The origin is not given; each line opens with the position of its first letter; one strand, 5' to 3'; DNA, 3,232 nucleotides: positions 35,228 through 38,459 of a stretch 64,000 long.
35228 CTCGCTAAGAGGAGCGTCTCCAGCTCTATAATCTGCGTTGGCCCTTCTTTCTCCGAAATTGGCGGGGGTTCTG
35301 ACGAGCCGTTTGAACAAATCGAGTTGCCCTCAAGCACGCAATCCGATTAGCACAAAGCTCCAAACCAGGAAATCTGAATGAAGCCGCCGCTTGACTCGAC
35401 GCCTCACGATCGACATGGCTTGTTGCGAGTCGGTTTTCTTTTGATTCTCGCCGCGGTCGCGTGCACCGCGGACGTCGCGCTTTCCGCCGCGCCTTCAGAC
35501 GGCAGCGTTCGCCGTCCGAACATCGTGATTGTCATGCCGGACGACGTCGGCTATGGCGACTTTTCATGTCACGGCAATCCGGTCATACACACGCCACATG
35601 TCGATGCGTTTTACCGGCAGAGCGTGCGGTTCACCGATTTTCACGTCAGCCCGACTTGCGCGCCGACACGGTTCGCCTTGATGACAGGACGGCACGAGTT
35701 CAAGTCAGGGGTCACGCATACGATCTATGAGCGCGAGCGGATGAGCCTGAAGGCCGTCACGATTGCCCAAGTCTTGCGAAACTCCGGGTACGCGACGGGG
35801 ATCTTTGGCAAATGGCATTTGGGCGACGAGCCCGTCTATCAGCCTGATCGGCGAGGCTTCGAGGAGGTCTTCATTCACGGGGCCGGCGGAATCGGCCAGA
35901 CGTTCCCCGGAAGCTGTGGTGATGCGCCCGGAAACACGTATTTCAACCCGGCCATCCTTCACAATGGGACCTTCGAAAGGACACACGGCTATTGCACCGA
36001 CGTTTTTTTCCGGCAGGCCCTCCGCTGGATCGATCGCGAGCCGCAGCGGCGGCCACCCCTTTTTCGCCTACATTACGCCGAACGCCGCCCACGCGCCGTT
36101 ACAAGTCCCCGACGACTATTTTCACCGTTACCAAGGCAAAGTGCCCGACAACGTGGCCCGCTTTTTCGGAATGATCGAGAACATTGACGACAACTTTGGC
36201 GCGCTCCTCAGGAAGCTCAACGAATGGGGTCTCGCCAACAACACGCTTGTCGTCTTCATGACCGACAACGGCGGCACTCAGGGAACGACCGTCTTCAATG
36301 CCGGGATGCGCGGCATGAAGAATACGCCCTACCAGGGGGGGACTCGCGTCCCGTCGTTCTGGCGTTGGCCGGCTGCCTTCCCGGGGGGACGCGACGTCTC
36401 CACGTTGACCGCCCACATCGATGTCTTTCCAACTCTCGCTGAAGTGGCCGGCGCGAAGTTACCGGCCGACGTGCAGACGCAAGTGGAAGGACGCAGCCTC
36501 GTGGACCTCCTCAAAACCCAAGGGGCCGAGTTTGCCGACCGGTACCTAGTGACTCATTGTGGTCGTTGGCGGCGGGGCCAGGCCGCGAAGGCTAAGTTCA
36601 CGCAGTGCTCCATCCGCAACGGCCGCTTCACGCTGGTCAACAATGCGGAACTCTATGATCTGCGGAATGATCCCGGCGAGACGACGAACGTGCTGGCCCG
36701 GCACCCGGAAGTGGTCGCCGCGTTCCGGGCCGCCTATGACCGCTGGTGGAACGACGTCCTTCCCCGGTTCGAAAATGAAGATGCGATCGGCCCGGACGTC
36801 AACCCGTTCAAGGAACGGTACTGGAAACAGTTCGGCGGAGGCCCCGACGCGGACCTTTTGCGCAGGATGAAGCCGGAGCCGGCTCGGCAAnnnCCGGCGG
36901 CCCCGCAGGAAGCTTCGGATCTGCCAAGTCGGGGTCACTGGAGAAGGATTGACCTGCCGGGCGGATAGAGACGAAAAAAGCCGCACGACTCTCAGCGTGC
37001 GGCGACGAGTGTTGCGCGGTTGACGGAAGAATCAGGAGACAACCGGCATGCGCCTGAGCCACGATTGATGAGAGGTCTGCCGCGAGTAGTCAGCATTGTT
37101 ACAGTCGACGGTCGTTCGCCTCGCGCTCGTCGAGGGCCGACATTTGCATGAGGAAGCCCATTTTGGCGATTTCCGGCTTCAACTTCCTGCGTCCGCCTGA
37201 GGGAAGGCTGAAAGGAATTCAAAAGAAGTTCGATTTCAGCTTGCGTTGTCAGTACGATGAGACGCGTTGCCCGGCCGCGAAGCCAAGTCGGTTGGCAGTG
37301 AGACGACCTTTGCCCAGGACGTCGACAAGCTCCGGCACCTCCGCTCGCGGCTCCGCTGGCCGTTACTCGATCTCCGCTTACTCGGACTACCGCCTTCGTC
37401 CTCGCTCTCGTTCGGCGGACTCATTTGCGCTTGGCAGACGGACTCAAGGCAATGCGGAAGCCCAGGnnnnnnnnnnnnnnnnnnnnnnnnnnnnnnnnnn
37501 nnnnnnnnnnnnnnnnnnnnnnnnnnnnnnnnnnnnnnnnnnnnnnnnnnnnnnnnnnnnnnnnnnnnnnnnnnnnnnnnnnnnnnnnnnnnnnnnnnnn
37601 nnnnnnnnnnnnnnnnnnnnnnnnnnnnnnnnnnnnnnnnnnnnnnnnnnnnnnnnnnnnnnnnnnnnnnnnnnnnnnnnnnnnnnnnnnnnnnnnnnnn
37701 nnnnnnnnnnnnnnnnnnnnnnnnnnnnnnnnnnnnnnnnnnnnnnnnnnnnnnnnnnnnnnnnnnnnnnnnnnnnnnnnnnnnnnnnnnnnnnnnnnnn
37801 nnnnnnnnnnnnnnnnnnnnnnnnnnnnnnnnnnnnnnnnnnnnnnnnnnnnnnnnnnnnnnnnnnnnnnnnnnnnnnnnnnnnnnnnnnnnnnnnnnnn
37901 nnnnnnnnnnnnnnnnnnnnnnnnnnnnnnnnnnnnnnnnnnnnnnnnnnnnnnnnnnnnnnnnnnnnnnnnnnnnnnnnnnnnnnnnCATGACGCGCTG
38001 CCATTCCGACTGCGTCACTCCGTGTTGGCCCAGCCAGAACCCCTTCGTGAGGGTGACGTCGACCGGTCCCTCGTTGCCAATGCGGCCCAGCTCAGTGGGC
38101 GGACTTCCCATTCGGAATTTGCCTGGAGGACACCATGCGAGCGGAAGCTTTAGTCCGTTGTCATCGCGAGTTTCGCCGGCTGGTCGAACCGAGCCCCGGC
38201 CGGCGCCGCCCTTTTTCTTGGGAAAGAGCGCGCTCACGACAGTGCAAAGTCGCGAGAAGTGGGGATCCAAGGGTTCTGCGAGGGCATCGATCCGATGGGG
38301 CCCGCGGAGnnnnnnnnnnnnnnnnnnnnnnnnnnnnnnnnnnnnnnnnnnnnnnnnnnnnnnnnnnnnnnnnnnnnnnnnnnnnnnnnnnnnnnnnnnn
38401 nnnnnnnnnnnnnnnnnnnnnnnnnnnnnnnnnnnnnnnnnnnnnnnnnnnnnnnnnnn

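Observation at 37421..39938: Kinase-TIR-FGE three-domain fusion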

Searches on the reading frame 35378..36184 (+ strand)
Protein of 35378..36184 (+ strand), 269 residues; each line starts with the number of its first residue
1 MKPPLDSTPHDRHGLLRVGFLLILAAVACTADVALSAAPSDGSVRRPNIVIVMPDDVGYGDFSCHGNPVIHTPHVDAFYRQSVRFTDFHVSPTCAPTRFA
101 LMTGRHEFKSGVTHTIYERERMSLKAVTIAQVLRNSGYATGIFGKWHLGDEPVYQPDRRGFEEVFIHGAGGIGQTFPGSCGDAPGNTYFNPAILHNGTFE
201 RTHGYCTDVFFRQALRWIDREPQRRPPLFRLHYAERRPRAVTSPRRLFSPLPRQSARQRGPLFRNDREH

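Call 50: search_protein_families(library=pfam, proteins=[window:35378-36184:+], max_evalue=0.001)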
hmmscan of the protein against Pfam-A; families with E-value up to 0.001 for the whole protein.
window:35378-36184:+ (269 aa): 1 family
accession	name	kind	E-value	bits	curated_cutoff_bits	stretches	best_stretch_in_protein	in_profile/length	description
PF00884.28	Sulfatase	-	4.4e-24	85.8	25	1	47-233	1-171/301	Sulfatase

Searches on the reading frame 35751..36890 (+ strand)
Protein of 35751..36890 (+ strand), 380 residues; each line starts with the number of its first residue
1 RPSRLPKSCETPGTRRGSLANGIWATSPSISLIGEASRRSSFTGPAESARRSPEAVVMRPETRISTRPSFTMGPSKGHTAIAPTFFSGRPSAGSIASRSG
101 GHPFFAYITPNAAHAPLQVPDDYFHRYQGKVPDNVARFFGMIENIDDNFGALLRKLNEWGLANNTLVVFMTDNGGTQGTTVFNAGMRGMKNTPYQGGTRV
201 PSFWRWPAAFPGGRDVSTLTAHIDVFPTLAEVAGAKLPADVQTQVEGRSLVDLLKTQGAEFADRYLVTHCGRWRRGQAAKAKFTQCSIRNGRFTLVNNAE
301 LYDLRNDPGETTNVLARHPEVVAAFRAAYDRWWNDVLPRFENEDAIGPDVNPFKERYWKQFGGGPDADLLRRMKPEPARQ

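Call 50: search_protein_families(library=pfam, proteins=[window:35751-36890:+], max_evalue=0.001)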
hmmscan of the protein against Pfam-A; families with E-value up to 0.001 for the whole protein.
window:35751-36890:+ (380 aa): 2 families
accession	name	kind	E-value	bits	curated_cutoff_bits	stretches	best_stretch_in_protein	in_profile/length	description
PF00884.28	Sulfatase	-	1.1e-21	78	25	1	98-235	160-301/301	Sulfatase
PF16347.10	SGSH_C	-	4.8e-12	46.7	29.3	1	194-317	12-134/154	N-sulphoglucosamine sulphohydrolase, C-terminal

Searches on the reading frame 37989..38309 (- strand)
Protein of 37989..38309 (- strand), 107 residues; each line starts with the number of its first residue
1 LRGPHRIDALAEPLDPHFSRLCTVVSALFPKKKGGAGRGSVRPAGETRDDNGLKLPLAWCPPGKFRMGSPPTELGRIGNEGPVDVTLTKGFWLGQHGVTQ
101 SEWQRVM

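Call 62: find_related_loci(query=A6, collection=metagenome_contigs, flank=8000)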
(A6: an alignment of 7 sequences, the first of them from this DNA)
Query A6 (107 aa) in metagenome_contigs; peptide patterns used: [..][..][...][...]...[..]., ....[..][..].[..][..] (x = any residue, [..] = any of these).
189 stretches matched a pattern; 72 encode a relative of the query (tblastn E <= 1e-3); 72 distinct loci.
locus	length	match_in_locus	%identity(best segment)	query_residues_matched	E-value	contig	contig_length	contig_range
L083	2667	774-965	70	44-107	2e-26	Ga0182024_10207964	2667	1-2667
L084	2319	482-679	62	42-107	2e-25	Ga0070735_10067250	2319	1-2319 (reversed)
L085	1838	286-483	62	42-107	1e-25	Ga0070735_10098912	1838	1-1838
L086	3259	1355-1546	66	44-107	3e-25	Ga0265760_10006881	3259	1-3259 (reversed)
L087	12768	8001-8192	66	44-107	4e-25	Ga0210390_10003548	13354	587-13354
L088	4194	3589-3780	61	44-107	7e-25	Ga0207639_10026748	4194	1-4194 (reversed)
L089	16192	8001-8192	66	44-107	9e-25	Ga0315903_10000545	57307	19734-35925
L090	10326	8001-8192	66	44-107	9e-25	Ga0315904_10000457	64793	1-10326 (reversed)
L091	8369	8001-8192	64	44-107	2e-24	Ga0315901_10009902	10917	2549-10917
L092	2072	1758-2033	48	18-107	4e-24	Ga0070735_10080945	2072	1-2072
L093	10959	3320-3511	63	44-107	6e-24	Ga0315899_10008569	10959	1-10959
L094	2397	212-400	63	45-107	6e-24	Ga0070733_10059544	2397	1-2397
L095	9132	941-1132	64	44-107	6e-24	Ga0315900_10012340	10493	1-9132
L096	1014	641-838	58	42-107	1e-23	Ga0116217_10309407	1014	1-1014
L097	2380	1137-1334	56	42-107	9e-23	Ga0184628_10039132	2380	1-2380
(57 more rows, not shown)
